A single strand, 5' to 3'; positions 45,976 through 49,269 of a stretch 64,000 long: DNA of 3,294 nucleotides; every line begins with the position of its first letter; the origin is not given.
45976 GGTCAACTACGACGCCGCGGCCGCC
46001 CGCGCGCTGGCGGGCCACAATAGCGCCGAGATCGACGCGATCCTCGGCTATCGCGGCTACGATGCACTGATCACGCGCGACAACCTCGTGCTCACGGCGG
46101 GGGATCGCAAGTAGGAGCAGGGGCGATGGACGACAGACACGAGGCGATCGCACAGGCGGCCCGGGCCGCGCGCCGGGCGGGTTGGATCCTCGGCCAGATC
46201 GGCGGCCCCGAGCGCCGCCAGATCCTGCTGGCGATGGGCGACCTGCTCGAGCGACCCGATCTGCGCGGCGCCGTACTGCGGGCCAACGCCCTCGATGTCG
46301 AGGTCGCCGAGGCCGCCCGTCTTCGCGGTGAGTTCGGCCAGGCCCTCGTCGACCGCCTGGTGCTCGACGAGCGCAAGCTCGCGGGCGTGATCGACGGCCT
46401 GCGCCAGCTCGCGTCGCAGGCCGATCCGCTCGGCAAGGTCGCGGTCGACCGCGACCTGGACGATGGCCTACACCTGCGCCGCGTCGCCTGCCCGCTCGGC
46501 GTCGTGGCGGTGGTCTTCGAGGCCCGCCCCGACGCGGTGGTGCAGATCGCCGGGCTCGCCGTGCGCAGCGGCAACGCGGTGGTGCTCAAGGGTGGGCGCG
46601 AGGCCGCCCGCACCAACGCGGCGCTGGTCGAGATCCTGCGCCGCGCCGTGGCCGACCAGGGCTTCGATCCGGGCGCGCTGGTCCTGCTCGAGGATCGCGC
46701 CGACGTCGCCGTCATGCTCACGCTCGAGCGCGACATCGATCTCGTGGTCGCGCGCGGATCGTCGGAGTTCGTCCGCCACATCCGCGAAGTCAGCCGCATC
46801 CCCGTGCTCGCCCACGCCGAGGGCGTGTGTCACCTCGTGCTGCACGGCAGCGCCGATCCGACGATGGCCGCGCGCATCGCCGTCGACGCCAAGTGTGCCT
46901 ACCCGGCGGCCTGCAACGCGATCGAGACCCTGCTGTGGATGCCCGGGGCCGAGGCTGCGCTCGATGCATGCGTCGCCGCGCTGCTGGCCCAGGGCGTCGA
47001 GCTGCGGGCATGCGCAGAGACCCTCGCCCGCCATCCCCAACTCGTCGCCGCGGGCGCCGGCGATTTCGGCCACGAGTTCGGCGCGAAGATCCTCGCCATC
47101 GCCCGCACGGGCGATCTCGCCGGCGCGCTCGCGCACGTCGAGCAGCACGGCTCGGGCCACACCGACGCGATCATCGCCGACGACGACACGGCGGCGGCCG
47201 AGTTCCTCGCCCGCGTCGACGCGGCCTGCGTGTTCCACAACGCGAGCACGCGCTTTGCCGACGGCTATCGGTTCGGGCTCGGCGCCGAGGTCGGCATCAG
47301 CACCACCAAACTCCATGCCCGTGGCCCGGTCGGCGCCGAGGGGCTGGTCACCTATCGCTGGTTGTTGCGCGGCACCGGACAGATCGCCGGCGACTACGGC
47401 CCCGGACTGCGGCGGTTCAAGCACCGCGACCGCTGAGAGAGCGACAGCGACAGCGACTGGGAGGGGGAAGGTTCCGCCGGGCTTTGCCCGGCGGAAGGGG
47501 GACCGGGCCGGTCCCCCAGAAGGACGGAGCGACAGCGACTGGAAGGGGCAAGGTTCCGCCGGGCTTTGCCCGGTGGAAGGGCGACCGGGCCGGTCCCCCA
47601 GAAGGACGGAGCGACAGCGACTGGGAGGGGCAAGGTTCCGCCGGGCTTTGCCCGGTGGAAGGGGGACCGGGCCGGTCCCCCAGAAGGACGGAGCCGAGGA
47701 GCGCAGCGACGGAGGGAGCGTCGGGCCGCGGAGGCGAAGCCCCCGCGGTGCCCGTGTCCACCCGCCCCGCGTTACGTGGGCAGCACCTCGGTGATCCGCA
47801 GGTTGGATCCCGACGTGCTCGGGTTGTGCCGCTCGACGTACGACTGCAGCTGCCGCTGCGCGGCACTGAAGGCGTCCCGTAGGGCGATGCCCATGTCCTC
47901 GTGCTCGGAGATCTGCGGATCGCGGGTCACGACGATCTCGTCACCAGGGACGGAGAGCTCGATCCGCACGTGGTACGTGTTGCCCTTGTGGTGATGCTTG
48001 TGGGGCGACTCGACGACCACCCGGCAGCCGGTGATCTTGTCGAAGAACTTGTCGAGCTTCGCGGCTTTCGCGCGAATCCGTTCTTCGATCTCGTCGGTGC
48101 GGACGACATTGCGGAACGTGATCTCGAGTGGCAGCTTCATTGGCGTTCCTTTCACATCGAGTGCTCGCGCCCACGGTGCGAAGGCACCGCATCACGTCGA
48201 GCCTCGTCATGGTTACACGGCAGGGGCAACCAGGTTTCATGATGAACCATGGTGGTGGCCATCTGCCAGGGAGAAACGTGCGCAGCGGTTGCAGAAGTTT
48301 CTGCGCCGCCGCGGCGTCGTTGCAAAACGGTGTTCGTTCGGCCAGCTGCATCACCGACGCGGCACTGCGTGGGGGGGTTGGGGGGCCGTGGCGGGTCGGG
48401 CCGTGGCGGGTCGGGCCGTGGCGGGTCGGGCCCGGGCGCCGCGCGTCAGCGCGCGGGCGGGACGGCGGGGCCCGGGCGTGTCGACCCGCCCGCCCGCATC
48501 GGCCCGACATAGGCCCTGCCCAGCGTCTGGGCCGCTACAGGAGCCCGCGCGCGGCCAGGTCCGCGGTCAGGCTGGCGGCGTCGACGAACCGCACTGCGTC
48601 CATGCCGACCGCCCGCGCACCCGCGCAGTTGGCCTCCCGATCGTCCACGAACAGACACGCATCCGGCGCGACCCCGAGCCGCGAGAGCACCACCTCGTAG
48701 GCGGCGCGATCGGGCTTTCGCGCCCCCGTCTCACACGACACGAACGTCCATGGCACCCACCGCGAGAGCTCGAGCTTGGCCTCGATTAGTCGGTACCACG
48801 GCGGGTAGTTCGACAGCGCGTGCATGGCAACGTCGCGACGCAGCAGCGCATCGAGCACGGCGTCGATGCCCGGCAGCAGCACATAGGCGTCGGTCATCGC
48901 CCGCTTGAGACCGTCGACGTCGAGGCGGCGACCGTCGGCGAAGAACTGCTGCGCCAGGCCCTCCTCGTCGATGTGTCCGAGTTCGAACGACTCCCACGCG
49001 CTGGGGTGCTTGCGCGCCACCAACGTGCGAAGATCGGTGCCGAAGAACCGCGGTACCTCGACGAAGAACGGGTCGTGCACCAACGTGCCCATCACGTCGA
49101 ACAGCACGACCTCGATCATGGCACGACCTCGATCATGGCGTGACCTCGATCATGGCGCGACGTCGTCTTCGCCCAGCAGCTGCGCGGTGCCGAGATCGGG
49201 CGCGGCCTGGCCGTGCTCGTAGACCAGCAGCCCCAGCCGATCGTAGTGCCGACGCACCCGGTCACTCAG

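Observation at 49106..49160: A 17-bp triplication turns one stop/start overlap into a relay of three ATGA junctions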

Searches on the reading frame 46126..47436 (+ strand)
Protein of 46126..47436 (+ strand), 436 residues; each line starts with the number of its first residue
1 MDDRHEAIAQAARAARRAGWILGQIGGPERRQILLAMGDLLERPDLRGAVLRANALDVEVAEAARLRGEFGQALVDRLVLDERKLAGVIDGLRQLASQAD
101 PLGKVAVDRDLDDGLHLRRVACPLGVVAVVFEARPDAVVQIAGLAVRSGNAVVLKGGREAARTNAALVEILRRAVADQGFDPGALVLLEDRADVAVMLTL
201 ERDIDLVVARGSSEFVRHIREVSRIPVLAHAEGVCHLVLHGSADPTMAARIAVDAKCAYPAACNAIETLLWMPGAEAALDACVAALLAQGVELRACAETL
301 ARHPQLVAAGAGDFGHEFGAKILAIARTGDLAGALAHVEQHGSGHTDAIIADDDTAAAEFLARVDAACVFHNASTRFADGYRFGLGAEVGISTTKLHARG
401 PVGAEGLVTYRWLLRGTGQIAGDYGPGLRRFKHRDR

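Call 6: search_protein_families(library=pfam, proteins=[window:46126-47436:+])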
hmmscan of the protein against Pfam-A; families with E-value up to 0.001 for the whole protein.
window:46126-47436:+ (436 aa): 1 family
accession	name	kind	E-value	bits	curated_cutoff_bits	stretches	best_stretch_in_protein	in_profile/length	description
PF00171.27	Aldedh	-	1.8e-15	56.9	23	1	6-259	29-264/461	Aldehyde dehydrogenase family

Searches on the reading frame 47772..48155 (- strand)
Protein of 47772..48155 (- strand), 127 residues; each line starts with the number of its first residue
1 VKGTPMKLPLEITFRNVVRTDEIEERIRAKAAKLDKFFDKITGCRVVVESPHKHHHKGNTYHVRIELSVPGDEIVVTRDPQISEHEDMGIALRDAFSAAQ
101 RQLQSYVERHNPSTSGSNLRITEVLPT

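Call 6: search_protein_families(library=pfam, proteins=[window:47772-48155:-])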
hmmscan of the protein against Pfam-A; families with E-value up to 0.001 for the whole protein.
window:47772-48155:- (127 aa): 1 family
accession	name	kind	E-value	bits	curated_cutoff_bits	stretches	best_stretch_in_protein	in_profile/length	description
PF02482.25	Ribosomal_S30AE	-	2.2e-16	60.8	23.7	1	11-110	2-87/88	Sigma 54 modulation protein / S30EA ribosomal protein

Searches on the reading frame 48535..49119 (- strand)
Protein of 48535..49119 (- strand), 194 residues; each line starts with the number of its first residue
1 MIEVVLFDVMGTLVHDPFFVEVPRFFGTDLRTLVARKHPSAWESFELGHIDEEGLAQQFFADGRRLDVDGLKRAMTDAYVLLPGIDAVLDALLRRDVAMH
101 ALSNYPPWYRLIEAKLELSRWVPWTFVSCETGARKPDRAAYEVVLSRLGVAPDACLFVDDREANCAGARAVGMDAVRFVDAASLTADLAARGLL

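Call 6: search_protein_families(library=pfam, proteins=[window:48535-49119:-])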
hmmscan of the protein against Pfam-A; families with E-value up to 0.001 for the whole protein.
window:48535-49119:- (194 aa): 3 families
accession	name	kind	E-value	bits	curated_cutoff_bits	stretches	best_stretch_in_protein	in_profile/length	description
PF00702.32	Hydrolase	-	6.3e-14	53.2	26.4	1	2-172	1-191/191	haloacid dehalogenase-like hydrolase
PF13419.12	HAD_2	-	1.9e-05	25.3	23.8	1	78-176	77-176/178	Haloacid dehalogenase-like hydrolase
PF13242.12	Hydrolase_like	-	7.7e-05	23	22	1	133-176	2-46/75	HAD-hyrolase-like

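Call 8: find_encoding_contigs(protein=window:48535-49119:-, flank=4000, max_places=10)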
Protein window:48535-49119:- (194 aa): 1 contig read that carries it; 1 place shown.
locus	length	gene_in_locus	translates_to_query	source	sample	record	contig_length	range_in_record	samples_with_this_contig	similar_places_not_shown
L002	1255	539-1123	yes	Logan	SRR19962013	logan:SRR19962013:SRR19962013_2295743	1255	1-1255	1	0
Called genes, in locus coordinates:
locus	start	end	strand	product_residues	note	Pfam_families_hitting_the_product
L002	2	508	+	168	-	?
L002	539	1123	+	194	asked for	PF00702:Hydrolase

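Call 40: find_homologous_proteins(query=window:48535-49119:-)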
Query window:48535-49119:- (194 aa): 702 proteins with E <= 0.001 among 3373 candidates; the best 120 are listed.
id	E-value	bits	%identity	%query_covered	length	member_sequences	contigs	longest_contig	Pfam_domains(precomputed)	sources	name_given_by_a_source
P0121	1.9e-124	431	99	100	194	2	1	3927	PF00702.33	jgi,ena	-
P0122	1.4e-101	356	83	98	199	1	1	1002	PF13419.13,PF00702.33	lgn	-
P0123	2.2e-100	352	81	99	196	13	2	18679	PF00702.33,PF13242.13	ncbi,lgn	-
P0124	1.9e-97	343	80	100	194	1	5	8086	PF00702.33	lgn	-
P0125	6.4e-96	338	78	100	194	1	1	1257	PF13419.13,PF00702.33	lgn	-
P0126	3.1e-94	332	76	100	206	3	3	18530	PF13419.13,PF00702.33,PF13242.13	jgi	-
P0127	1.3e-93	330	76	100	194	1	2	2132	PF13419.13,PF00702.33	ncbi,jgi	jgi:HAD superfamily hydrolase (TIGR01509 family)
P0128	5.2e-93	328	76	99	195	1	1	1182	PF13419.13,PF00702.33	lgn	-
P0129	1.8e-92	326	75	99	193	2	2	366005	PF13419.13,PF00702.33,PF13242.13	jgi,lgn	jgi:HAD superfamily hydrolase (TIGR01509 family)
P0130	3.1e-92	326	77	100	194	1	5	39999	PF13419.13,PF00702.33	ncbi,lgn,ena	-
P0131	3.5e-84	299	72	98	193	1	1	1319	PF13419.13,PF00702.33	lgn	-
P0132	1.2e-83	298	71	98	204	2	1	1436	PF13419.13,PF00702.33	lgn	-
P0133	1.7e-83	297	71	98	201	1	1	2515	PF13419.13,PF00702.33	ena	-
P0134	4.8e-82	292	72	97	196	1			PF13419.13,PF00702.33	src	-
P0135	1.8e-81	290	70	91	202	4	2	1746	PF13419.13,PF00702.33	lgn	-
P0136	3.5e-81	289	68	98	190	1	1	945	PF13419.13,PF00702.33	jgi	jgi:FMN hydrolase / 5-amino-6-(5-phospho-D-ribitylamino)uracil phosphatase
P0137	3.8e-81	289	70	98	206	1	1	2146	PF13419.13,PF00702.33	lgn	-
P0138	4.7e-81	289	71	91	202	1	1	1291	PF13419.13,PF00702.33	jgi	jgi:HAD superfamily hydrolase (TIGR01509 family)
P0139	8.1e-81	288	70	98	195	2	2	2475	PF13419.13,PF00702.33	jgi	-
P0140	1.4e-80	288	70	99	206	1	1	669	PF13419.13,PF00702.33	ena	-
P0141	2.3e-80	287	70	98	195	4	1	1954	PF13419.13,PF00702.33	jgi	jgi:HAD superfamily hydrolase (TIGR01509 family)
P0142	2.4e-80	287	70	98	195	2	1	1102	PF13419.13,PF00702.33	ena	-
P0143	7.0e-80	285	69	98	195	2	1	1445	PF13419.13,PF00702.33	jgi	jgi:HAD superfamily hydrolase (TIGR01509 family)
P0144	1.3e-79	284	67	100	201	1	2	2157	PF13419.13,PF00702.33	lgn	-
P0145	1.9e-78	281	70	91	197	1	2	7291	PF13419.13,PF00702.33,PF13242.13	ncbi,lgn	-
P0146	3.6e-78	280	69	98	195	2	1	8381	PF13419.13,PF00702.33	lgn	-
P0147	4.3e-78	279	69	98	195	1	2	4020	PF13419.13,PF00702.33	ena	-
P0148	8.4e-78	278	65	100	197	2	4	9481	PF00702.33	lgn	-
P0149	1.2e-77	278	67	98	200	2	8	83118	PF13419.13,PF00702.33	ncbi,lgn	-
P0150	1.2e-77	278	66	99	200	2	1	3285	PF13419.13,PF00702.33,PF13242.13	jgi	jgi:FMN hydrolase / 5-amino-6-(5-phospho-D-ribitylamino)uracil phosphatase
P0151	2.9e-77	277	66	100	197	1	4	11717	PF13419.13,PF00702.33,PF13242.13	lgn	-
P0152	3.0e-77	277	66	98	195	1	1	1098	PF13419.13,PF00702.33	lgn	-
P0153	3.4e-77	276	65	100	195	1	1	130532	PF13419.13,PF00702.33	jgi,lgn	jgi:HAD superfamily hydrolase (TIGR01509 family)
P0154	3.9e-77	276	68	98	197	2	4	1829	PF13419.13,PF00702.33,PF13242.13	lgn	-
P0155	6.6e-76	272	67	98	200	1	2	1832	PF13419.13,PF00702.33,PF13242.13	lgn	-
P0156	8.1e-75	269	82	73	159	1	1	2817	PF00702.33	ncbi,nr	ncbi:MAG: hypothetical protein JNK45_13985, partial [Myxococcales bacterium]|nr:hypothetical protein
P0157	2.2e-74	267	64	99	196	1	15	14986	PF13419.13,PF00702.33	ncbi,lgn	-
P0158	3.6e-74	267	65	98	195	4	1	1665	PF13419.13,PF00702.33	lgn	-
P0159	1.8e-73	264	65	98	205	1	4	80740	PF13419.13,PF00702.33,PF13242.13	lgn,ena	-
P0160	2.2e-73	264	63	100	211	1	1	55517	PF13419.13,PF00702.33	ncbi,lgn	-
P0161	2.3e-73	264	65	98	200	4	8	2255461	PF13419.13,PF00702.33,PF13242.13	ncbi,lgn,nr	ncbi:MAG: HAD-IA family hydrolase [Deltaproteobacteria bacterium]|nr:HAD-IA family hydrolase [Deltap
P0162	3.0e-73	264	66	98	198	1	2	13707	PF00702.33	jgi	jgi:FMN hydrolase / 5-amino-6-(5-phospho-D-ribitylamino)uracil phosphatase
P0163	4.8e-72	260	62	100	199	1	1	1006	PF13419.13,PF00702.33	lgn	-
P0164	6.5e-72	259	63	98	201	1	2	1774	PF00702.33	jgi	jgi:HAD superfamily hydrolase (TIGR01509 family)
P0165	6.9e-72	259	63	98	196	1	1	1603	PF13419.13,PF00702.33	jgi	jgi:HAD superfamily hydrolase (TIGR01509 family)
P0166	7.4e-72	259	63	98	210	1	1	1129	PF13419.13,PF00702.33,PF13242.13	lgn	-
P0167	2.7e-71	257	63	98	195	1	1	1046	PF00702.33,PF13242.13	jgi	jgi:HAD superfamily hydrolase (TIGR01509 family)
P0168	2.8e-71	257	64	99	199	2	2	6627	PF13419.13,PF00702.33,PF13242.13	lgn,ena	-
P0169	7.1e-71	256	62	98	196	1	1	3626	PF13419.13,PF00702.33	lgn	-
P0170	3.4e-70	254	62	98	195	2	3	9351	PF13419.13,PF00702.33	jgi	jgi:FMN hydrolase / 5-amino-6-(5-phospho-D-ribitylamino)uracil phosphatase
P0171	3.5e-70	254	60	98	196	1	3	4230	PF13419.13,PF00702.33,PF13242.13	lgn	-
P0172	3.9e-70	253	59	98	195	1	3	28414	PF13419.13,PF00702.33,PF13242.13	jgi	jgi:FMN hydrolase / 5-amino-6-(5-phospho-D-ribitylamino)uracil phosphatase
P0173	6.8e-70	253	61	98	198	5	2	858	PF13419.13,PF00702.33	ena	-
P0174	9.5e-70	252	62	98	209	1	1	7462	PF13419.13,PF00702.33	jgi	jgi:FMN hydrolase / 5-amino-6-(5-phospho-D-ribitylamino)uracil phosphatase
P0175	1.3e-69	252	61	98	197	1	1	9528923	PF13419.13,PF00702.33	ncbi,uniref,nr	ncbi:HAD-IA family hydrolase [Pseudenhygromyxa sp. WMMC2535]|uniref:HAD-IA family hydrolase n=1 Tax=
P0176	2.1e-69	251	64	98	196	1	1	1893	PF13419.13,PF00702.33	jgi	jgi:FMN hydrolase / 5-amino-6-(5-phospho-D-ribitylamino)uracil phosphatase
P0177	2.6e-69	251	60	96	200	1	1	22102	PF13419.13,PF00702.33,PF13242.13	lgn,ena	-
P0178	7.6e-69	249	63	98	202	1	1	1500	PF13419.13,PF00702.33,PF13242.13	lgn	-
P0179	1.4e-68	248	63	98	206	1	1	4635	PF13419.13,PF00702.33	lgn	-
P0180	1.9e-68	248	60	98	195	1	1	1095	PF13419.13,PF00702.33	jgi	jgi:FMN hydrolase / 5-amino-6-(5-phospho-D-ribitylamino)uracil phosphatase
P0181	2.0e-68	248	63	98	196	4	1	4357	PF00702.33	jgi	jgi:HAD superfamily hydrolase (TIGR01509 family)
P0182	2.7e-68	247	61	98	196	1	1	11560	PF13419.13,PF00702.33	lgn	-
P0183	3.0e-68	247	60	98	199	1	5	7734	PF13419.13,PF00702.33,PF13242.13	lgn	-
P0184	7.7e-68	246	59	98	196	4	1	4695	PF13419.13,PF00702.33,PF13242.13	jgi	jgi:HAD superfamily hydrolase (TIGR01509 family)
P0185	1.3e-67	245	57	100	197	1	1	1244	PF13419.13,PF00702.33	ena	-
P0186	4.1e-67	244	59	98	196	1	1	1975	PF13419.13,PF00702.33,PF13242.13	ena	-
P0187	4.6e-67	243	62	98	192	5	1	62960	PF00702.33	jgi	jgi:FMN phosphatase YigB (HAD superfamily)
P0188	5.1e-67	243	60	98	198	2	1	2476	PF00702.33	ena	-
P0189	5.7e-67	243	61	98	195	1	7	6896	PF00702.33,PF13242.13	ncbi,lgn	-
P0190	5.8e-67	243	60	99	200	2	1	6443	PF13419.13,PF00702.33,PF13242.13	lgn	-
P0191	1.2e-66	242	59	99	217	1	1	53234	PF13419.13,PF00702.33,PF13242.13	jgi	jgi:HAD superfamily hydrolase (TIGR01509 family)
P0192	1.4e-66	242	59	98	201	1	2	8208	PF13419.13,PF00702.33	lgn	-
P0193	1.8e-66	242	58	100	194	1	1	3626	PF13419.13,PF00702.33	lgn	-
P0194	2.3e-66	241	60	98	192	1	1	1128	PF13419.13,PF00702.33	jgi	jgi:FMN phosphatase YigB (HAD superfamily)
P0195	3.1e-66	241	59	100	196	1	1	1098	PF13419.13,PF00702.33,PF13242.13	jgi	jgi:HAD superfamily hydrolase (TIGR01509 family)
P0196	4.1e-66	240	58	100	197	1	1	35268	PF13419.13,PF00702.33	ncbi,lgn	-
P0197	4.8e-66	240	60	98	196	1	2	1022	PF00702.33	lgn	-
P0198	6.8e-66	240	58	98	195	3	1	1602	PF13419.13,PF00702.33,PF13242.13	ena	-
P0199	7.0e-66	240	55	98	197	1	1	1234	PF13419.13,PF00702.33,PF13242.13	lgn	-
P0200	8.0e-66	239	59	98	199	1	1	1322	PF13419.13,PF00702.33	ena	-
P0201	1.0e-65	239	60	98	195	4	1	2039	PF13419.13,PF00702.33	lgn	-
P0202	1.2e-65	239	59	95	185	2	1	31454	PF13419.13,PF00702.33,PF13242.13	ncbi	-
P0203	1.5e-65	239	60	98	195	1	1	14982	PF13419.13,PF00702.33,PF13242.13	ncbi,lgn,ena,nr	ncbi:MAG: HAD family phosphatase [Deltaproteobacteria bacterium]|nr:HAD family phosphatase [Deltapro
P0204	2.2e-65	238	59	99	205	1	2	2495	PF00702.33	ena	-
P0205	3.7e-65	237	57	99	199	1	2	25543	PF13419.13,PF00702.33,PF13242.13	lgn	-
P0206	4.8e-65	237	60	98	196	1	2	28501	PF13419.13,PF00702.33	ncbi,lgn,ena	-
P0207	5.6e-65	237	59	93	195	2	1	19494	PF13419.13,PF00702.33,PF13242.13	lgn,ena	-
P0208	5.8e-65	237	58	98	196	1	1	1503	PF13419.13,PF00702.33,PF13242.13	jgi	jgi:HAD superfamily hydrolase (TIGR01509 family)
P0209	6.5e-65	236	59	95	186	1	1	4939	PF13419.13,PF00702.33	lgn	-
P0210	7.8e-65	236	59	98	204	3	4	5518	PF13419.13,PF00702.33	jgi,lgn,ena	-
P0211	8.1e-65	236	57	98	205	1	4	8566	PF13419.13,PF00702.33,PF13242.13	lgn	-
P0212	9.7e-65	236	59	100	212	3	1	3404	PF13419.13,PF00702.33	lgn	-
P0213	9.8e-65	236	59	98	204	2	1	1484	PF13419.13,PF00702.33,PF13242.13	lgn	-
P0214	1.1e-64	236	59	98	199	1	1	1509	PF13419.13,PF00702.33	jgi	jgi:FMN hydrolase / 5-amino-6-(5-phospho-D-ribitylamino)uracil phosphatase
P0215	1.2e-64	236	59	99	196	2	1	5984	PF13419.13,PF00702.33,PF13242.13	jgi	jgi:FMN hydrolase / 5-amino-6-(5-phospho-D-ribitylamino)uracil phosphatase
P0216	1.5e-64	235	58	99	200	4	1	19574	PF13419.13,PF00702.33,PF13242.13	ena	-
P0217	1.8e-64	235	60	98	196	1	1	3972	PF13419.13,PF00702.33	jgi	jgi:HAD superfamily hydrolase (TIGR01509 family)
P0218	1.9e-64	235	56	98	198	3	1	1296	PF13419.13,PF00702.33,PF13242.13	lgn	-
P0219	2.1e-64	235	55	98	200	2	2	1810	PF13419.13,PF00702.33,PF13242.13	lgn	-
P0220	2.2e-64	235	57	98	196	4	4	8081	PF13419.13,PF00702.33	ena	-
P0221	2.7e-64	234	58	98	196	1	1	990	PF13419.13,PF00702.33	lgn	-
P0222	2.8e-64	234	61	96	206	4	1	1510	PF00702.33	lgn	-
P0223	3.2e-64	234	58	98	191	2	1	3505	PF13419.13,PF00702.33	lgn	-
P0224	3.3e-64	234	57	98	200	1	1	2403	PF13419.13,PF00702.33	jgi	jgi:HAD superfamily hydrolase (TIGR01509 family)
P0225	4.7e-64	234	58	96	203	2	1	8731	PF13419.13,PF00702.33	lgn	-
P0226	4.8e-64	234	58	98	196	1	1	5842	PF13419.13,PF00702.33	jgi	jgi:HAD superfamily hydrolase (TIGR01509 family)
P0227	5.0e-64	234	59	98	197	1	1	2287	PF13419.13,PF00702.33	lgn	-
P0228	5.3e-64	233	58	98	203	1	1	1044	PF13419.13,PF00702.33,PF13242.13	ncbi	-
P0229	5.8e-64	233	59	95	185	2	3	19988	PF13419.13,PF00702.33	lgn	-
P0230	6.5e-64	233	57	98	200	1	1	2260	PF13419.13,PF00702.33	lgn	-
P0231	6.7e-64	233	60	95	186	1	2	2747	PF13419.13,PF00702.33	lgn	-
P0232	7.0e-64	233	58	100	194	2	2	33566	PF13419.13,PF00702.33,PF13242.13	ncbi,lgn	-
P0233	8.7e-64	233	57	99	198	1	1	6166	PF13419.13,PF00702.33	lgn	-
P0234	1.0e-63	233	59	98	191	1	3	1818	PF13419.13,PF00702.33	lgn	-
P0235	1.2e-63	232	58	98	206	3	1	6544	PF13419.13,PF00702.33,PF13242.13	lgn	-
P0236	1.4e-63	232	58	98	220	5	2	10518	PF13419.13,PF00702.33,PF13242.13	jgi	jgi:HAD superfamily hydrolase (TIGR01509 family)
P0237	1.6e-63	232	56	90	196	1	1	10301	PF13419.13,PF00702.33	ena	-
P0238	1.6e-63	232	57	99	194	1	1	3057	PF13419.13,PF00702.33,PF13242.13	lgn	-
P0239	1.7e-63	232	57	98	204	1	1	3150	PF00702.33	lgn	-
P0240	2.5e-63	231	57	100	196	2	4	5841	PF13419.13,PF00702.33,PF13242.13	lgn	-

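Call 41: find_encoding_contigs(protein=P0123, flank=1500, max_places=3)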
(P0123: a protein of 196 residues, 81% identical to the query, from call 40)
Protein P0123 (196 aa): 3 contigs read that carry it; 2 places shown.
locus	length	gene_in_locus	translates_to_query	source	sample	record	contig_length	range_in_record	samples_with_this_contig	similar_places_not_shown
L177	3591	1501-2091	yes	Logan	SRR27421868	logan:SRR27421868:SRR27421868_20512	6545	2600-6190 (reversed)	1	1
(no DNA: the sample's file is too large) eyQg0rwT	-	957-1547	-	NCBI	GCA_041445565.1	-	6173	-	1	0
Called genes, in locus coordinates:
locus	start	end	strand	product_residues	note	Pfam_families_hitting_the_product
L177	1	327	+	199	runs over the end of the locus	PF00440:TetR_N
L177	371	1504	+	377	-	PF11583:AurF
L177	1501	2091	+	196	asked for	PF00702:Hydrolase, PF13242:Hydrolase_like (faint)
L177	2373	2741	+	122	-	PF02482:Ribosomal_S30AE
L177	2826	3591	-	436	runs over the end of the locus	PF00171:Aldedh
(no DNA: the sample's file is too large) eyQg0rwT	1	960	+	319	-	?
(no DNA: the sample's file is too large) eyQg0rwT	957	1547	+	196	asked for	PF00702:Hydrolase, PF13242:Hydrolase_like (faint)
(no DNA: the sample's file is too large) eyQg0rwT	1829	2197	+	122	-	PF02482:Ribosomal_S30AE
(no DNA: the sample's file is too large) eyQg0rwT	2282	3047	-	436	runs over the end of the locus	PF00171:Aldedh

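Call 42: find_encoding_contigs(protein=P0124, flank=1500, max_places=3)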
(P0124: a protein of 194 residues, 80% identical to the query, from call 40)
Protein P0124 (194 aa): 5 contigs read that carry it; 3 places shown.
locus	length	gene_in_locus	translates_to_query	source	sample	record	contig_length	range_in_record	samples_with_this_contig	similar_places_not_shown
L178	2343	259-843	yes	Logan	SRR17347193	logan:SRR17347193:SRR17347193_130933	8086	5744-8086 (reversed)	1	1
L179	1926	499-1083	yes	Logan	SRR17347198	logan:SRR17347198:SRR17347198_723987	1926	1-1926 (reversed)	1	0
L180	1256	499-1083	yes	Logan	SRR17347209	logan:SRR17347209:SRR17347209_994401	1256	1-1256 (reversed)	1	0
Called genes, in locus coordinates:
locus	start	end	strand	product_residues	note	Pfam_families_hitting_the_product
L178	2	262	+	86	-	?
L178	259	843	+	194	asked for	PF00702:Hydrolase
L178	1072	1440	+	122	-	PF02482:Ribosomal_S30AE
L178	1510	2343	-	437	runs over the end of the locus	PF00171:Aldedh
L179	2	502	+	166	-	?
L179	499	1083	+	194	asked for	PF00702:Hydrolase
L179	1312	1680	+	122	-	PF02482:Ribosomal_S30AE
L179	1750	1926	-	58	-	?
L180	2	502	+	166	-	?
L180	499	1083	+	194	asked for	PF00702:Hydrolase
